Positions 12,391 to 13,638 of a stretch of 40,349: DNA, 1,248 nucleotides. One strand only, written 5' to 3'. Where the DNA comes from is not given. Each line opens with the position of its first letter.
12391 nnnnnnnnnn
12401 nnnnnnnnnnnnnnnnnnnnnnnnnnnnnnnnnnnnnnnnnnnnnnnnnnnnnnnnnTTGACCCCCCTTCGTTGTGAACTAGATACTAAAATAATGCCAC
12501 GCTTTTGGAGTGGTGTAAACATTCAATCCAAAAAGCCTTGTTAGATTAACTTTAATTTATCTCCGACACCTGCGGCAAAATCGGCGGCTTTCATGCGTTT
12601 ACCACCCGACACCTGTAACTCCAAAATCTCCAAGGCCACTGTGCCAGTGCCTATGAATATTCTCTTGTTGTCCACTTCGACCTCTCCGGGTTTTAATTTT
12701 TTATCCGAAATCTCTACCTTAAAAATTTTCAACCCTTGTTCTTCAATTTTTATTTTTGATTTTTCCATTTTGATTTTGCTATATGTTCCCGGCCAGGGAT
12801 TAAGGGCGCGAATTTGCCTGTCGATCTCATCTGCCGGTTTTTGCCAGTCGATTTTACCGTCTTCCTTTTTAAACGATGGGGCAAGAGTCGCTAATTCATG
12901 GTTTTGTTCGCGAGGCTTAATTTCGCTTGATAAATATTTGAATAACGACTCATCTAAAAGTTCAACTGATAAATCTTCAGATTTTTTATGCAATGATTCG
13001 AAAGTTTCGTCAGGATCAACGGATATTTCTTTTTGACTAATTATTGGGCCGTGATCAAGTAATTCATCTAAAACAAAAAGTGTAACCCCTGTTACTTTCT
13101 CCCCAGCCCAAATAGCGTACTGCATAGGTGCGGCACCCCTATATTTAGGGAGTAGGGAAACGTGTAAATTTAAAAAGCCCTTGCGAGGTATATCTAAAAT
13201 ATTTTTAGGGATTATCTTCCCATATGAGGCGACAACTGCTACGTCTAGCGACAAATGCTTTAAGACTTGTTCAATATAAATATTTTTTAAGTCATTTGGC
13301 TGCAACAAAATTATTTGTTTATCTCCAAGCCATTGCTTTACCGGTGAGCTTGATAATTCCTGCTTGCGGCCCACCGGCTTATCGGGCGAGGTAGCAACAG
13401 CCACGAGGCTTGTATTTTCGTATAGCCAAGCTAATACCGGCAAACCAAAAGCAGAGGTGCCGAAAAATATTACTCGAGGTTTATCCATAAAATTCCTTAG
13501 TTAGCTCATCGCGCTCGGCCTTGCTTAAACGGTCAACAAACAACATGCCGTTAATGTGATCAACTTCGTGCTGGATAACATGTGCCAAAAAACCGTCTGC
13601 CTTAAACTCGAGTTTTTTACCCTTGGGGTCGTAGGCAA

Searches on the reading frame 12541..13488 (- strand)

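Call 41: search_protein_families(library=pfam, proteins=[window:12541-13488:-], max_evalue=0.01)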
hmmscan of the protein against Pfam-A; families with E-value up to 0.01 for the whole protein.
window:12541-13488:- (315 aa): 2 families
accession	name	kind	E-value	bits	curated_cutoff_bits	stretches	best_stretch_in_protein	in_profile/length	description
PF00551.24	Formyl_trans_N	-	4.8e-41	140.9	26.1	1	6-178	3-177/181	Formyl transferase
PF02911.23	Formyl_trans_C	-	1.8e-24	86.3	21.1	1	207-307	3-98/100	Formyl transferase, C-terminal domain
